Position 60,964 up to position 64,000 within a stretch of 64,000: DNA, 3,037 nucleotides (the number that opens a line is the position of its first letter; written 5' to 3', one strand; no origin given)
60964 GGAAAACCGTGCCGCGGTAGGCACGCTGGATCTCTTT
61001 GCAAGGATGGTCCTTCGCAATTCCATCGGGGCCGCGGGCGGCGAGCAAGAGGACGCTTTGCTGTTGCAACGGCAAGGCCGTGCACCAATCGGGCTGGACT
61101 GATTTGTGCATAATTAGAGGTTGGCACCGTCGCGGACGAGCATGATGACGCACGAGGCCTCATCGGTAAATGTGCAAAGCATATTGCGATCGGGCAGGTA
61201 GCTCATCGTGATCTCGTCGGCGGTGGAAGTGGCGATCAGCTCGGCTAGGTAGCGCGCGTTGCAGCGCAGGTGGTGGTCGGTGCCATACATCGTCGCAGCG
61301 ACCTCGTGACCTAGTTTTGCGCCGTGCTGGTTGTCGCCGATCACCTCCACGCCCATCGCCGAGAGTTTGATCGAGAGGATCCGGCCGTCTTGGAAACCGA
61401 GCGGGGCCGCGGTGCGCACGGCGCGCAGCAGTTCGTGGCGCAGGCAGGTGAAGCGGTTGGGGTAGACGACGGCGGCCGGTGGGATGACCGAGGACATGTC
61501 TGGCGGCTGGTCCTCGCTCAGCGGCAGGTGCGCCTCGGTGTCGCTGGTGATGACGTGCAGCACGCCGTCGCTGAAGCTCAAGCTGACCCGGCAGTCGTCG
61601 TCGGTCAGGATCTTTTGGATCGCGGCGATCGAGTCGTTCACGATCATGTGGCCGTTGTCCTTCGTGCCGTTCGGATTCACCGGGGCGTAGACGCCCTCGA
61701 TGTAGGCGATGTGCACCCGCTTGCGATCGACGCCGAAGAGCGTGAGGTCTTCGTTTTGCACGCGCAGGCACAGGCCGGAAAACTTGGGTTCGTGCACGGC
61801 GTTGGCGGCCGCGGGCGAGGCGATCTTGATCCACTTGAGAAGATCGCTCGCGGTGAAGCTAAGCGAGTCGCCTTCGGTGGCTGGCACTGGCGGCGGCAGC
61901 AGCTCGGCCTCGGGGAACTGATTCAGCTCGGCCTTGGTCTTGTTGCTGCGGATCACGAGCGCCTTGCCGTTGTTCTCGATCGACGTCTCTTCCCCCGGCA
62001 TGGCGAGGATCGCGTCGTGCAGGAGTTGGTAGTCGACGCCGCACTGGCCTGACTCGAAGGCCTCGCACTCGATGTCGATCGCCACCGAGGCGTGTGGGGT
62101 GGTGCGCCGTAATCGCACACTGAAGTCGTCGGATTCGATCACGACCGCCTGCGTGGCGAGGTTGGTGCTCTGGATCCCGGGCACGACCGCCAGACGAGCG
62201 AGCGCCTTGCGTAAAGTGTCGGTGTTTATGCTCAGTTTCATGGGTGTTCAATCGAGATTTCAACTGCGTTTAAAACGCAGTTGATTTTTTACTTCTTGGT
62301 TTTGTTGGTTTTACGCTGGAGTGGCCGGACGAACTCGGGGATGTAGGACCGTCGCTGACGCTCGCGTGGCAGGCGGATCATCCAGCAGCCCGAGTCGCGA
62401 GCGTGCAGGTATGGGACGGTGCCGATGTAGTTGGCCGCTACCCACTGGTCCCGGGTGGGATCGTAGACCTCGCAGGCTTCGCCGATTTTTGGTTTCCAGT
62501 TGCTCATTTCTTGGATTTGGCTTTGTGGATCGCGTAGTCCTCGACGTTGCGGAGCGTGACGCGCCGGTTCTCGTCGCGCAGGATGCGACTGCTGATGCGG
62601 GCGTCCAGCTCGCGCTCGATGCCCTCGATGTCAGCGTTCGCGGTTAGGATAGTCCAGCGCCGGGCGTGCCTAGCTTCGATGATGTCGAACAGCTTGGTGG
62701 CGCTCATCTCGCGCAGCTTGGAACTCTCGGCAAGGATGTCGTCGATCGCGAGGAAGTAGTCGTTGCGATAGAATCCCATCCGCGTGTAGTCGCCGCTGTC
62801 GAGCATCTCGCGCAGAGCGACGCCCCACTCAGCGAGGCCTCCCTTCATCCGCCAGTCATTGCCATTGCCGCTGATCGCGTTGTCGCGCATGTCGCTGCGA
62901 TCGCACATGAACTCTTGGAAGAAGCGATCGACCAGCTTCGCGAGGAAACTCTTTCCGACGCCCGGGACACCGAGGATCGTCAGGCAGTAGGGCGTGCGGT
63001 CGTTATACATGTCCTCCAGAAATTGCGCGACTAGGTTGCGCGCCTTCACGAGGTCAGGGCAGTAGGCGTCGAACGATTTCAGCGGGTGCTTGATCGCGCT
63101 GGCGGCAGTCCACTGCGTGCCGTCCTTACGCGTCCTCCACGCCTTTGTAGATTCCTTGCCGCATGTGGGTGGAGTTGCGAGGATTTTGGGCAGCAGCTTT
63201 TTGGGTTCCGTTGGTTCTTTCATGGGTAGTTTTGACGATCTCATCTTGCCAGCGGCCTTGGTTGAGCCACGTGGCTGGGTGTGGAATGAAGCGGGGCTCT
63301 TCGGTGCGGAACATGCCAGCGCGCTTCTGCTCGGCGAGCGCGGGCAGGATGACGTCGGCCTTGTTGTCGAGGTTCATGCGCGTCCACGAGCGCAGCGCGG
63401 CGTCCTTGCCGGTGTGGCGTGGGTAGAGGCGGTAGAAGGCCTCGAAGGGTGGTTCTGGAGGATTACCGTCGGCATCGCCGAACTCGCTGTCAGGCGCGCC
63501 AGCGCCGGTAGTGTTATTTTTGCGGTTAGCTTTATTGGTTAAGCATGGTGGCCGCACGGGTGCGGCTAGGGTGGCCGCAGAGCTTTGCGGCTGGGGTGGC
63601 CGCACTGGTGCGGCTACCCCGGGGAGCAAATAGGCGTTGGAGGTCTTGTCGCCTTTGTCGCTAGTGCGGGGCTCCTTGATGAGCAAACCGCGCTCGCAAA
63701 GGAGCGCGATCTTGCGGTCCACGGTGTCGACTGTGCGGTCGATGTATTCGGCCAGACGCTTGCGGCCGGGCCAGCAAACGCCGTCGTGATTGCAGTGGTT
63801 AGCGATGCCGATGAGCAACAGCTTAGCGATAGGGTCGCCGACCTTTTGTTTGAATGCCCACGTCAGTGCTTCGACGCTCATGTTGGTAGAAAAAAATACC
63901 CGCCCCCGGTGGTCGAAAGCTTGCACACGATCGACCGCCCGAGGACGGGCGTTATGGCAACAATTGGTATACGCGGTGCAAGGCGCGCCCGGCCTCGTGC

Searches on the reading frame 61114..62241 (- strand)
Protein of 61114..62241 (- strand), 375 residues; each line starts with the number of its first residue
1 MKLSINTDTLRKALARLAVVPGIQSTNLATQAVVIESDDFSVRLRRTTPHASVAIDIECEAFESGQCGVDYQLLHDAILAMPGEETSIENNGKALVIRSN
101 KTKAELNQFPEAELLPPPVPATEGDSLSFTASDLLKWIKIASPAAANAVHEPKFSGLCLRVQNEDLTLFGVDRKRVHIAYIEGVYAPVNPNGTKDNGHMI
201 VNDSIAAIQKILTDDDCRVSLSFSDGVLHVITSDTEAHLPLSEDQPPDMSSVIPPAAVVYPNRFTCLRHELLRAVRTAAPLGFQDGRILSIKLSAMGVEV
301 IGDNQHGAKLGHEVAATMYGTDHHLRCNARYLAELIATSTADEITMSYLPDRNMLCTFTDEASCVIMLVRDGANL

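Call 18: search_protein_families(library=pfam, max_evalue=0.01, proteins=[window:61114-62241:-])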
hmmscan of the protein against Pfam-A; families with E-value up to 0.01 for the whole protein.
window:61114-62241:- (375 aa): 2 families
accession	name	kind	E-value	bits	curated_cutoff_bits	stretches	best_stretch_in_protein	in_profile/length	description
PF00712.24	DNA_pol3_beta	-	1.1e-06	29.3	24.4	1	1-112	1-114/120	DNA polymerase III beta subunit, N-terminal domain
PF02768.20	DNA_pol3_beta_3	-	0.0007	19.8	27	0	269-348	17-96/121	DNA polymerase III beta subunit, C-terminal domain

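Call 58: find_encoding_contigs(protein=window:61114-62241:-, flank=10000, max_places=4)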
Protein window:61114-62241:- (375 aa): 2 contigs read that carry it; 1 place shown.
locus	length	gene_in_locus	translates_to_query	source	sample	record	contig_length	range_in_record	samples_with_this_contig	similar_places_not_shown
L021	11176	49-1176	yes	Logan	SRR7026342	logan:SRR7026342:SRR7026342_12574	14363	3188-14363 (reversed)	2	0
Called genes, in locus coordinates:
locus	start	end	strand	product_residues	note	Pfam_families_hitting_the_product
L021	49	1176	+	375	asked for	PF00712:DNA_pol3_beta (faint)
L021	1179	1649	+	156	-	-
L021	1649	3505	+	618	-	-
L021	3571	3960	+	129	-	-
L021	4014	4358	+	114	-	-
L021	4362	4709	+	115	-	-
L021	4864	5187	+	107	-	-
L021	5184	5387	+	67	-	-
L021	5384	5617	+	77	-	-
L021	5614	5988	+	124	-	-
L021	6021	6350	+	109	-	-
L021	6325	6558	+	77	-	PF13619:KTSC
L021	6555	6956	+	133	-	PF24746:DUF7694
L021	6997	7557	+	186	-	-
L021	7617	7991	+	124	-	-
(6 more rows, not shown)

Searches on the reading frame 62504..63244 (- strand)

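Call 43: search_protein_families(library=pfam, max_evalue=0.01, proteins=[window:62504-63244:-])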
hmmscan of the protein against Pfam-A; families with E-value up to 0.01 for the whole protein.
window:62504-63244:- (246 aa): 0 families

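Call 80: search_protein_families(library=phrogs, max_evalue=0.001, proteins=[window:62504-63244:-])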
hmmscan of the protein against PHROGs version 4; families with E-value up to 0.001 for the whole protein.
window:62504-63244:- (246 aa): 4 families
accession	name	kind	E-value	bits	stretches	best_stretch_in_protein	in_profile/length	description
phrog_50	-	DNA, RNA and nucleotide metabolism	2.7e-13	50.8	1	164-237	436-509/570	DnaC-like helicase loader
phrog_3277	-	DNA, RNA and nucleotide metabolism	7.8e-08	33.3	1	162-238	79-153/168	DnaC-like helicase loader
phrog_26922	-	DNA, RNA and nucleotide metabolism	5.2e-07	31.2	1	165-242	15-90/92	DnaC-like helicase loader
phrog_15321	-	unknown function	0.00041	21.5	1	164-230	10-81/93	-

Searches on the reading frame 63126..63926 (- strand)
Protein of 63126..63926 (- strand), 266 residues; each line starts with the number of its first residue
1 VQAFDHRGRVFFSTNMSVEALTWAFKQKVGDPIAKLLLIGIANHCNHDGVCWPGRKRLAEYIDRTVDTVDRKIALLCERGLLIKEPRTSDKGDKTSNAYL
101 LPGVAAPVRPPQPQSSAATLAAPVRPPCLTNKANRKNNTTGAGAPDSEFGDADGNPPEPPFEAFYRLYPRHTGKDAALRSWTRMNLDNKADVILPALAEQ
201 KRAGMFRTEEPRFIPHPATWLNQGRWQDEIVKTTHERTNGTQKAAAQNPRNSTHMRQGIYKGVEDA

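Call 59: search_protein_families(library=pfam, max_evalue=0.01, proteins=[window:63126-63926:-])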
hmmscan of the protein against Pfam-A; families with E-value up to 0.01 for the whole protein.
window:63126-63926:- (266 aa): 1 family
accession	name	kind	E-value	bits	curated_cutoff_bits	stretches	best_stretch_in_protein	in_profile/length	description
PF13730.12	HTH_36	-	1.8e-07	31.3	25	1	32-82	5-55/55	Helix-turn-helix domain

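Call 80: search_protein_families(library=phrogs, max_evalue=0.001, proteins=[window:63126-63926:-])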
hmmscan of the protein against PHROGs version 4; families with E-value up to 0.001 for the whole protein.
window:63126-63926:- (266 aa): 14 families
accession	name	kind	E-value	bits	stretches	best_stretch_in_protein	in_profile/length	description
phrog_270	-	DNA, RNA and nucleotide metabolism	3.9e-38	132.8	1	9-249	24-272/383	replication initiation protein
phrog_8540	-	DNA, RNA and nucleotide metabolism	4.9e-19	70.3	1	16-145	1-129/196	replication initiation O-like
phrog_9474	-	DNA, RNA and nucleotide metabolism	5.2e-19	69.9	1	138-245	161-264/288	replication initiation protein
phrog_1032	-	DNA, RNA and nucleotide metabolism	2.5e-16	61.5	1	16-114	1-104/281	replication initiation protein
phrog_4617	-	DNA, RNA and nucleotide metabolism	9.8e-16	59.1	1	16-118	1-101/223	replication initiation protein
phrog_9327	-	DNA, RNA and nucleotide metabolism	1.2e-14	55.7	1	125-250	140-266/276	primosomal protein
phrog_391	-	DNA, RNA and nucleotide metabolism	6.7e-14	53.2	1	16-118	1-103/298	replication initiation O-like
phrog_6643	-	DNA, RNA and nucleotide metabolism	2.6e-11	44.5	1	16-127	1-101/313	replication initiation protein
phrog_678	-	DNA, RNA and nucleotide metabolism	3.3e-09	37.8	1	16-147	59-196/346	replication initiation O-like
phrog_345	-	DNA, RNA and nucleotide metabolism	7.5e-09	36.7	1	16-130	31-137/297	replication initiation O-like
phrog_11896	-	DNA, RNA and nucleotide metabolism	4.4e-08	34.3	1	16-99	3-86/225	primosomal protein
phrog_16304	-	unknown function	5e-08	34.2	1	161-230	147-225/244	-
phrog_428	-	DNA, RNA and nucleotide metabolism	7.1e-07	29.7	1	23-110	105-184/455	replication initiation protein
phrog_10293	-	unknown function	3.8e-06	27.7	1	161-234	17-89/185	-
